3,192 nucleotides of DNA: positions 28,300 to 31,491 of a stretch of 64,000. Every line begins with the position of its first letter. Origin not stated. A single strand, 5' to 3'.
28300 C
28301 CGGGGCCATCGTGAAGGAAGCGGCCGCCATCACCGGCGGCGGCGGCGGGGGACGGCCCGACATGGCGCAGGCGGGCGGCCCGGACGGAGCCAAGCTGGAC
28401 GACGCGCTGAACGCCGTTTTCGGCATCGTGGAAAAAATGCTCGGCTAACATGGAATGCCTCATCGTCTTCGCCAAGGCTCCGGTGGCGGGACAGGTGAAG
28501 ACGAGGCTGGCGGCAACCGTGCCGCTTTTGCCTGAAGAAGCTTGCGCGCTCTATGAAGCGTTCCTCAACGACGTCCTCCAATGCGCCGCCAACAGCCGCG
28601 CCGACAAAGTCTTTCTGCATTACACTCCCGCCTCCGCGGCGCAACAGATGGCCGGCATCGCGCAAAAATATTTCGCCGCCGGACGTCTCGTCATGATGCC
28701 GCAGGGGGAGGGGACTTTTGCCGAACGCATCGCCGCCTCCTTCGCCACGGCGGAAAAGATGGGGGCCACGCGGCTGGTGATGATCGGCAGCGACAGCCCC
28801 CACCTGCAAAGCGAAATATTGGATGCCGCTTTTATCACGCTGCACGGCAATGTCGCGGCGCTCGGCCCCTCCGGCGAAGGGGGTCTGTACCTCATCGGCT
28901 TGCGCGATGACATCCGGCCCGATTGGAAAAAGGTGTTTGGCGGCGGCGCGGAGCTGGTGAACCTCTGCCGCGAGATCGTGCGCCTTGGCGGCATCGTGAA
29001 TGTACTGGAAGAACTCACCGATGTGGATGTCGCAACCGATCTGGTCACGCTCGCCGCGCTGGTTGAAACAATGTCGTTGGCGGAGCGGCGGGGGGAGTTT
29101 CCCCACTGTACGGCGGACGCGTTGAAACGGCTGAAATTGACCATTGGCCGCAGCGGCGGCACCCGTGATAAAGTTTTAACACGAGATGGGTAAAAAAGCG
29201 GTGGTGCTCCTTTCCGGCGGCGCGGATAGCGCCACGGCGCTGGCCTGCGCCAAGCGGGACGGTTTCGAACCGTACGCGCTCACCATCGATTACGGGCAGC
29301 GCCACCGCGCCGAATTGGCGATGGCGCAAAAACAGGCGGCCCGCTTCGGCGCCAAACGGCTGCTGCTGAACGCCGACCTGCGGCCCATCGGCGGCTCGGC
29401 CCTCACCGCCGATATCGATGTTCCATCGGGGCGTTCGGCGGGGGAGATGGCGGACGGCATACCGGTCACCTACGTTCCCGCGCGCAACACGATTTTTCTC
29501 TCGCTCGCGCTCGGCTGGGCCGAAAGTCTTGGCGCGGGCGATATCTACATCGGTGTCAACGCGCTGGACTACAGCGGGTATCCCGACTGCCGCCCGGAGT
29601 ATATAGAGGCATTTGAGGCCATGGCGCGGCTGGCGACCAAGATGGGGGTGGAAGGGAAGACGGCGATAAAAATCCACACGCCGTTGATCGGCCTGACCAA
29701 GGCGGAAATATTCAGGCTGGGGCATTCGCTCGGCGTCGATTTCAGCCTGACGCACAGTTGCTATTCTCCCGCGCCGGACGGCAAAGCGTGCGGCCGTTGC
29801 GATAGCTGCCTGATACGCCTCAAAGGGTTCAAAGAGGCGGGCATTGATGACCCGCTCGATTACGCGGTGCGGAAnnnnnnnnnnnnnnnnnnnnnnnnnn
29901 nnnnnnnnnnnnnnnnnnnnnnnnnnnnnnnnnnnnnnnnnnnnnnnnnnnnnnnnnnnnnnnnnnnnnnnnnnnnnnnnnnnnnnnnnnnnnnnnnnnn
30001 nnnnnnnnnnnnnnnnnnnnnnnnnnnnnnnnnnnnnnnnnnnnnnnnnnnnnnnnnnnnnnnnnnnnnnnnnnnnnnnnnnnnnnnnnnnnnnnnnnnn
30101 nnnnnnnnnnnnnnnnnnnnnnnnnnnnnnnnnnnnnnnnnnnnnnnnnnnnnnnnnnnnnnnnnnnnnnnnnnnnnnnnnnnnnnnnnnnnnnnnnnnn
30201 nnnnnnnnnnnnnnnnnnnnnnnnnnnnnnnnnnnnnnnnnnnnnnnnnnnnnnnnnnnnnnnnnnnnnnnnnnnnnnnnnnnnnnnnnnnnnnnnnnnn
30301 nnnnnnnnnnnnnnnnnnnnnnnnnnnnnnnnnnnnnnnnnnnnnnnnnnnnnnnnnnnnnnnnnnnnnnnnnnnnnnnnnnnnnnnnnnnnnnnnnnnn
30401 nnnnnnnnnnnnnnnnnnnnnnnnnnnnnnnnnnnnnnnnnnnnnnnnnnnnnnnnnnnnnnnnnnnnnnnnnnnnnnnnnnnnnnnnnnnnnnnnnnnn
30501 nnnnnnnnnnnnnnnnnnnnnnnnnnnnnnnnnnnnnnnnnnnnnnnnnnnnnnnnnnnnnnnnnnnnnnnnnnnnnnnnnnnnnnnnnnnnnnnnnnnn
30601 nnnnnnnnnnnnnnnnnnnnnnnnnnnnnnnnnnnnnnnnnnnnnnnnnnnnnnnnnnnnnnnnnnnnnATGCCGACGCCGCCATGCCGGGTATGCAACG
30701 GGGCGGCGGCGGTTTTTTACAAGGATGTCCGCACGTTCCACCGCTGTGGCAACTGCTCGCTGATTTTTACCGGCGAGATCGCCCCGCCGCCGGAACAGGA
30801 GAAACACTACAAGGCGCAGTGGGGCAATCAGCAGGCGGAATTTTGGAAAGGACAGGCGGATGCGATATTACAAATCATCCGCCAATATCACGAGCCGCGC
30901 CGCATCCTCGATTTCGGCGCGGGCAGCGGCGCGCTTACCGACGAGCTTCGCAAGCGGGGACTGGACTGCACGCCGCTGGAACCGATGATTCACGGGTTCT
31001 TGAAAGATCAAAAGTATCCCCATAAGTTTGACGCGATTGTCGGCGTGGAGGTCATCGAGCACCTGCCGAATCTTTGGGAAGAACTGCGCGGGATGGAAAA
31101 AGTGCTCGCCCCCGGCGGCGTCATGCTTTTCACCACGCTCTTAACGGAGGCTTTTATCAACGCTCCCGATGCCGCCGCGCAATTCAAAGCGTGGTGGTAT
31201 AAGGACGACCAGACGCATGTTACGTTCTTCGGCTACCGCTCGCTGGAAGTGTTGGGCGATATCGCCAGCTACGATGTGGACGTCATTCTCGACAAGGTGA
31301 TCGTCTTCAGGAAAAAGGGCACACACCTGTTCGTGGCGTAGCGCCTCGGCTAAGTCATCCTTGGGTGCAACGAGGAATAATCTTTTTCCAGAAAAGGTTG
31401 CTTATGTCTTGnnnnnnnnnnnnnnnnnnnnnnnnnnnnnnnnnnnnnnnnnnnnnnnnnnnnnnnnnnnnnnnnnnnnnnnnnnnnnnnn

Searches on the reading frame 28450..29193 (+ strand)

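Call 6: search_protein_families(library=ncbifam, proteins=[window:28450-29193:+], max_evalue=0.1)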
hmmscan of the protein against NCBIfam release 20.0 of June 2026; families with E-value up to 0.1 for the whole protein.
window:28450-29193:+ (247 aa): 3 families
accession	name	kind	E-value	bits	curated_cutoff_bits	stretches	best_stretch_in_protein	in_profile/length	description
TIGR04282.1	glyco_like_cofC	hypoth_equivalog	1.8e-34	119.2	134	1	4-198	1-189/189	TIGR04282 family arsenosugar biosynthesis glycosyltransferase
TIGR03552.1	F420_cofC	equivalog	1.8e-05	24.5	105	1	15-204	11-190/196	2-phospho-L-lactate guanylyltransferase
NF004807.0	PRK06154.1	equivalog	0.072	11.7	607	1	55-129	86-159/565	thiamine pyrophosphate-requiring protein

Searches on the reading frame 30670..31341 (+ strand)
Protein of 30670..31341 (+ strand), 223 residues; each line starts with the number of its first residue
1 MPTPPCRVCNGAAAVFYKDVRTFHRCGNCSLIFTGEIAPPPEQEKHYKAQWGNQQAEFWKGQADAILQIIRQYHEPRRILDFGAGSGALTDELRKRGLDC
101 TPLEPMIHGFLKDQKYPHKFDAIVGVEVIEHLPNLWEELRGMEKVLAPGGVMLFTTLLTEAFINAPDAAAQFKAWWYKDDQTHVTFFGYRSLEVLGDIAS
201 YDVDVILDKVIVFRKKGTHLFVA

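Call 3: search_protein_families(library=pfam, proteins=[window:30670-31341:+], max_evalue=1)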
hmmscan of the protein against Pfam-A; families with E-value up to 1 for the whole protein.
window:30670-31341:+ (223 aa): 11 families
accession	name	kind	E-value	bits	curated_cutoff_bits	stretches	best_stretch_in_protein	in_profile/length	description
PF13489.12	Methyltransf_23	-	9.4e-22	77.9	27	1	73-195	20-153/164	Methyltransferase domain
PF08242.18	Methyltransf_12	-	1.2e-08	36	30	1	115-151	61-97/98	Methyltransferase domain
PF08241.18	Methyltransf_11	-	3.3e-07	31.3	21.2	1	118-154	58-95/95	Methyltransferase domain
PF13847.12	Methyltransf_31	-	2.3e-05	24.5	27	1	114-158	69-113/145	Methyltransferase domain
PF13649.12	Methyltransf_25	-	7.5e-05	23.8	27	1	115-150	59-97/97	Methyltransferase domain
PF23733.2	GRXCR1-2_C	-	0.01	16.2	26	1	5-29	11-35/47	GRXCR1/2, C-terminal domain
PF11184.13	DUF2969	-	0.012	16.5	25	1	42-74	37-69/71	Protein of unknown function (DUF2969)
PF02353.26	CMAS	-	0.14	11.9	27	1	117-160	125-170/273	Mycolic acid cyclopropane synthetase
PF24042.1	DUF7351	-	0.2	11.8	31.2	1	5-44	3-42/177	Domain of unknown function (DUF7351)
PF12760.12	Zn_ribbon_IS1595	-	0.23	11.9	25.4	1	4-30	19-44/46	Transposase zinc-ribbon domain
PF05401.17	NodS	-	0.28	11.4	24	0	48-123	16-91/201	Nodulation protein S (NodS)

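Call 4: search_protein_families(library=padloc, proteins=[window:30670-31341:+], max_evalue=1)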
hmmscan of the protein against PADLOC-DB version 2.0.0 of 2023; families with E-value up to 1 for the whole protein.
window:30670-31341:+ (223 aa): 1 family
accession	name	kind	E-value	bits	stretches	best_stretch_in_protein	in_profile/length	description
PDLC04134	mad2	-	3.8e-06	24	2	105-162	343-402/492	mads_2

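Call 6: search_protein_families(library=ncbifam, proteins=[window:30670-31341:+], max_evalue=0.1)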
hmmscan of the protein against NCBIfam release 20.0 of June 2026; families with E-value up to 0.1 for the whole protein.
window:30670-31341:+ (223 aa): 15 families
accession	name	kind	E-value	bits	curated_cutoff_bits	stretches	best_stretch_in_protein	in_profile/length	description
TIGR02072.1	BioC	equivalog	7.2e-09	35.8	184.95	2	54-97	11-56/244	malonyl-ACP O-methyltransferase BioC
TIGR01983.1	UbiG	equivalog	4e-08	32.8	102.95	1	114-157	111-154/228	bifunctional 2-polyprenyl-6-hydroxyphenol methylase/3-demethylubiquinol 3-O-methyltransferase UbiG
NF007610.0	PRK10258.1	equivalog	3.9e-06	26.4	342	1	129-185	113-163/251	malonyl-ACP O-methyltransferase BioC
NF041820.1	daptide_MTase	equivalog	8.1e-05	22.2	175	1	65-104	28-65/243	daptide-type RiPP biosynthesis methyltransferase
TIGR04074.1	bacter_Hen1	equivalog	0.0005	18.7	340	0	42-94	250-301/462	3' terminal RNA ribose 2'-O-methyltransferase Hen1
NF043040.1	corrin_prot_MT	hypoth_equivalog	0.0013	18.2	180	1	68-102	33-68/216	corrinoid protein-associated methyltransferase CpaM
NF045667.1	MTase_DVU1556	equivalog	0.0014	18.1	155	1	74-157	21-122/213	DVU_1556 family methyltransferase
NF045823.1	PthPhpthDimycoMt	equivalog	0.0055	15.9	300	1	119-167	131-179/256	phthiotriol/phenolphthiotriol dimycocerosates methyltransferase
NF000499.2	Erm23S_rRNA_broad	equivalog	0.0073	15.7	212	1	65-101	11-49/244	23S ribosomal RNA methyltransferase Erm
TIGR04345.1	ovoA_Cterm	equivalog_domain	0.0087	15.6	170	0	44-93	12-59/242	putative 4-mercaptohistidine N1-methyltransferase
NF045825.1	FAmtase_mtf2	equivalog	0.011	15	400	1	117-164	120-168/248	fatty-acid O-methyltransferase Mtf2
NF004452.0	PRK05785.1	equivalog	0.023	14.2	207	1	62-95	38-71/228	hypothetical protein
NF010703.0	PRK14103.1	equivalog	0.035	13.5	320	0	74-96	28-50/256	trans-aconitate 2-methyltransferase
NF002304.0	PRK01222.2-4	equivalog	0.045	13.2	181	0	54-91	106-143/208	phosphoribosylanthranilate isomerase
TIGR02021.1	BchM-ChlM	equivalog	0.049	13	158.9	0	66-98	44-77/218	magnesium protoporphyrin IX methyltransferase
